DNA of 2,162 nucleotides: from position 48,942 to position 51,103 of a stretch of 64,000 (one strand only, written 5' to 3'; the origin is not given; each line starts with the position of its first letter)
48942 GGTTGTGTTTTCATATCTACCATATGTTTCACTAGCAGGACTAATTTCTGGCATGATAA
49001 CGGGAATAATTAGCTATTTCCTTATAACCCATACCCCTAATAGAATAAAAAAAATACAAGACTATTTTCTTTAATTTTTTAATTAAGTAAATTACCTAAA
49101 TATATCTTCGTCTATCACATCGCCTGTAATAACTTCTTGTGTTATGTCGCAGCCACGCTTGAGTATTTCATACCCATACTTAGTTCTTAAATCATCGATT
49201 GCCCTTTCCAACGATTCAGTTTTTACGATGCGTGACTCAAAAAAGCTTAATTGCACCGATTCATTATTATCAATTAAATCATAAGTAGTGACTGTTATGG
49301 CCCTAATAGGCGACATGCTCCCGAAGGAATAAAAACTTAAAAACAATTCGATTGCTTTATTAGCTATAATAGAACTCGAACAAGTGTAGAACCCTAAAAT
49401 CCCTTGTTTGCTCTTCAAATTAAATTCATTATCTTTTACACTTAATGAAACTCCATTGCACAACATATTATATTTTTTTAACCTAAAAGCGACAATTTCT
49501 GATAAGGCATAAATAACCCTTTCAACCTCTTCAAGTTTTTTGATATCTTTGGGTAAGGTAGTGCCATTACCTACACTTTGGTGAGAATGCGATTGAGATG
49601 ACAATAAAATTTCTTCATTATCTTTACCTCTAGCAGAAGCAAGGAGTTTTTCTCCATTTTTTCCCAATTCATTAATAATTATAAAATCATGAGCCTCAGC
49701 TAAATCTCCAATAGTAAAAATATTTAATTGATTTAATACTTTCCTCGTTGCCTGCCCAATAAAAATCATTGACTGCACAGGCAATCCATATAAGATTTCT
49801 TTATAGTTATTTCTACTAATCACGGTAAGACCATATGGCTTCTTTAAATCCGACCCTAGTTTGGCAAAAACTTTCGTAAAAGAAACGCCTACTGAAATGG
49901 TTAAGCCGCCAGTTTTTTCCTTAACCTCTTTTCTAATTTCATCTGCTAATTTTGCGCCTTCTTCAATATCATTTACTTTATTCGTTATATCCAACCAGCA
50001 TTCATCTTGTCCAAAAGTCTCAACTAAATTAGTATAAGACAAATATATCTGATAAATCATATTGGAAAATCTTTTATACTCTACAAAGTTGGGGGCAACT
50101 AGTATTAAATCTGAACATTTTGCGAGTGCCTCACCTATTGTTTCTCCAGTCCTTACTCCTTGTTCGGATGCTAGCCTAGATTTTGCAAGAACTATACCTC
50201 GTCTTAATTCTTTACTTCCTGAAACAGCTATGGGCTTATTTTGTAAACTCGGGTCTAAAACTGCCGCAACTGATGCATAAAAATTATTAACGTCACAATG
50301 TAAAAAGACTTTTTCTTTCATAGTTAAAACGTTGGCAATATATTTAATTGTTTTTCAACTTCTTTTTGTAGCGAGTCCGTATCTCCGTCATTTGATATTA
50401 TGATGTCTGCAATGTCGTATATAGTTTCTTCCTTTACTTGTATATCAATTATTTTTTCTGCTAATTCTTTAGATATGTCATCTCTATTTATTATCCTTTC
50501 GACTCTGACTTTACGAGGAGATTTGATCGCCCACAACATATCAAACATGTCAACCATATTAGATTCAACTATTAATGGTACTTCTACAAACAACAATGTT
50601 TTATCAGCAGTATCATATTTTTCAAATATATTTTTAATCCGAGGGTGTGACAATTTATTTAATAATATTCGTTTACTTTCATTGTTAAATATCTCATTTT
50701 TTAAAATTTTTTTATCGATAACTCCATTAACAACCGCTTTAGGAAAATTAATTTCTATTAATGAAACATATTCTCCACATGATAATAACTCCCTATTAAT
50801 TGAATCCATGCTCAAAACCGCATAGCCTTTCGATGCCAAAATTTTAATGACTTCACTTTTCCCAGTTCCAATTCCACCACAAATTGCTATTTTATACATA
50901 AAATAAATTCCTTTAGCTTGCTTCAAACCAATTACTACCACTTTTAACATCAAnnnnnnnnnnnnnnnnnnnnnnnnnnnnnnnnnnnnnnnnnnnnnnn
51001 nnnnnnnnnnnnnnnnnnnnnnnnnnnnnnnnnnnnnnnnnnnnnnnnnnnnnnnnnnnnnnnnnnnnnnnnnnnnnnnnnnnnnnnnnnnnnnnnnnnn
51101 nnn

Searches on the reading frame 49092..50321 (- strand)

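Call 18: search_protein_families(library=pfam, proteins=[window:49092-50321:-], max_evalue=0.00001)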
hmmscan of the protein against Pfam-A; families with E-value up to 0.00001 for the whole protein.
window:49092-50321:- (409 aa): 2 families
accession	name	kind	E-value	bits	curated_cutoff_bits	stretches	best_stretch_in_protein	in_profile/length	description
PF00817.25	IMS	-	3.5e-38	131.3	23.2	1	9-158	1-148/148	impB/mucB/samB family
PF11799.13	IMS_C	-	1.3e-19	71.1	20.7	1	248-359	2-108/109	impB/mucB/samB family C-terminal domain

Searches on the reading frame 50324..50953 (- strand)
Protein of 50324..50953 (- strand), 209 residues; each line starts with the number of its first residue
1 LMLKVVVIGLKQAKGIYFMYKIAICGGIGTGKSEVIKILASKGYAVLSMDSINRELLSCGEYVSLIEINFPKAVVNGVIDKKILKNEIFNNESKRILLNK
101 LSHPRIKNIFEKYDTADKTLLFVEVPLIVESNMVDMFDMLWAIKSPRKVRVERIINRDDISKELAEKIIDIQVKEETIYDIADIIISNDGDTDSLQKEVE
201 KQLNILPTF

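Call 18: search_protein_families(library=pfam, proteins=[window:50324-50953:-], max_evalue=0.00001)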
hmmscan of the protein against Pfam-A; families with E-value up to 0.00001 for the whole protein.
window:50324-50953:- (209 aa): 1 family
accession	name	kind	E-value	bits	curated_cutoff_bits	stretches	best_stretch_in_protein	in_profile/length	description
PF01121.26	CoaE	-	8.7e-35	120.5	27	1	22-192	3-178/180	Dephospho-CoA kinase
